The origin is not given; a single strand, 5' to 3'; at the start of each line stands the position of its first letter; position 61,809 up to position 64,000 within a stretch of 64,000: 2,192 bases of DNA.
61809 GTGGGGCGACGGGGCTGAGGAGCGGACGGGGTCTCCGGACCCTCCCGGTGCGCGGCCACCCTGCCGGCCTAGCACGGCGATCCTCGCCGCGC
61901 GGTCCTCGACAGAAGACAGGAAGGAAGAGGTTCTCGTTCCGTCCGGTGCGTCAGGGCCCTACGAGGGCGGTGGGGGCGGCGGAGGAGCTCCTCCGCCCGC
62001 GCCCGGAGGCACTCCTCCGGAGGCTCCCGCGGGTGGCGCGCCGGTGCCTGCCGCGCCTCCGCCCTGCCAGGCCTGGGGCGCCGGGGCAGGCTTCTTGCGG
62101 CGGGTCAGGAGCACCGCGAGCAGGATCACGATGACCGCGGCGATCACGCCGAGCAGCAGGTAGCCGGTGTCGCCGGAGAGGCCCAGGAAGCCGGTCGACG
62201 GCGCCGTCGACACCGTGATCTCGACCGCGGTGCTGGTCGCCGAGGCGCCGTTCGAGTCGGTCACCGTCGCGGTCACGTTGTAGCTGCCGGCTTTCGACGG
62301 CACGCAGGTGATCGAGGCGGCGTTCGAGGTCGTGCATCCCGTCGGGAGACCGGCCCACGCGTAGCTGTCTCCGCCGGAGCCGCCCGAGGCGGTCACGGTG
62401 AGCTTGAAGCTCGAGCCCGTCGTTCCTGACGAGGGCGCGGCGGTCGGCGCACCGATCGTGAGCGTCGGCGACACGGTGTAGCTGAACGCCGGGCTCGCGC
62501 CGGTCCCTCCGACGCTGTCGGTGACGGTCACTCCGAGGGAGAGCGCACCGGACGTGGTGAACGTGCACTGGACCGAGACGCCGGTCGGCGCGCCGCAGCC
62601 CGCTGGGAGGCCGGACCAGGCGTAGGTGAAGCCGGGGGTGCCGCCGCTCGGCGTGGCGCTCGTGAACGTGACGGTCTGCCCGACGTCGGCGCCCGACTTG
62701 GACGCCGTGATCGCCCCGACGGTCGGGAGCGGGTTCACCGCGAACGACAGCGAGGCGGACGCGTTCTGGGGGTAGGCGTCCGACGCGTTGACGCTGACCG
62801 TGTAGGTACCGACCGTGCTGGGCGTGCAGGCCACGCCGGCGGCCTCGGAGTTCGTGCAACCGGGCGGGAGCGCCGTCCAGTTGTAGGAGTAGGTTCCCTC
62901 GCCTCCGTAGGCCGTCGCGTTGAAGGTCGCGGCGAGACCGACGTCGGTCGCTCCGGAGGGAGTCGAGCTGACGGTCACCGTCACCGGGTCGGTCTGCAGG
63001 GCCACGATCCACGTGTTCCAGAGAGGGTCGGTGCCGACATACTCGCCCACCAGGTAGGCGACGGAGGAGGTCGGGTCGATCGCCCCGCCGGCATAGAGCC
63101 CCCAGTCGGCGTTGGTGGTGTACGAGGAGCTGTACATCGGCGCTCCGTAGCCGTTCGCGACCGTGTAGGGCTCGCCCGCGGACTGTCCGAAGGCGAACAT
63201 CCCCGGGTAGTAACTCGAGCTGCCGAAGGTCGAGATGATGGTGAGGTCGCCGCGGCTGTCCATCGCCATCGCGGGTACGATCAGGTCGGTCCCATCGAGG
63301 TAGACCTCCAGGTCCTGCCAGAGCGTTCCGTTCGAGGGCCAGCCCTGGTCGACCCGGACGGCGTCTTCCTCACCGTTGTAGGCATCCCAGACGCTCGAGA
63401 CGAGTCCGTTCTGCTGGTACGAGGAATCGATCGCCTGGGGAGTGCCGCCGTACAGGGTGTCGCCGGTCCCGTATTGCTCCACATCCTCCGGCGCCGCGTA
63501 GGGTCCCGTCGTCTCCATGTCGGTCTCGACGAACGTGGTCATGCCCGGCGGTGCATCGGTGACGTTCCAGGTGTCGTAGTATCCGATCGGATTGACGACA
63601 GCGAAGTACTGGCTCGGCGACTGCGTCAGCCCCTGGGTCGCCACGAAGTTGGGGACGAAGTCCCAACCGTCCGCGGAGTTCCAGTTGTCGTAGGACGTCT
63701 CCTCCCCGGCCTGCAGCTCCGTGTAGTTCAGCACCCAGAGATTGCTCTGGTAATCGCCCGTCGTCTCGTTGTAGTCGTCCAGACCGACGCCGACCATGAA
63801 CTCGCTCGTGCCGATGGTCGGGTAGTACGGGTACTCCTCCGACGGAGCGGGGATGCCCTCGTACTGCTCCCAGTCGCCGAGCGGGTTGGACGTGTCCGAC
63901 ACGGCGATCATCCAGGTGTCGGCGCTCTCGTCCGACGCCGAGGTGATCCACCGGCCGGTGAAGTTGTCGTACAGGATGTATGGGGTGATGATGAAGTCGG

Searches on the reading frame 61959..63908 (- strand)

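Call 28: search_protein_families(library=pfam, proteins=[window:61959-63908:-], max_evalue=0.001)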
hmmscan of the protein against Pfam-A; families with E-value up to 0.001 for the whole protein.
window:61959-63908:- (649 aa): 6 families
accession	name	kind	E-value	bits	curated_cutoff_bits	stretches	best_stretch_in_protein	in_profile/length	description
PF00801.26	PKD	-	1.1e-14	54.6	23.5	2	492-563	8-79/80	PKD domain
PF22352.2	K319L-like_PKD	-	2.4e-05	24.7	27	0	514-566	29-84/84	K319L-like, PKD domain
PF18911.6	PKD_4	-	0.00041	20.8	27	0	491-566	10-85/85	PKD domain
PF05345.18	He_PIG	-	0.00046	21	24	0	487-566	5-95/96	Putative Ig domain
PF23616.1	Ig_GEX2_N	-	0.0008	19.9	27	0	493-547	35-89/105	GEX2 N-terminal Ig-like domain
PF18981.6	InlK_D3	-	0.001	19.6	25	0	538-566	47-75/75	Internalin K domain (D3/D4)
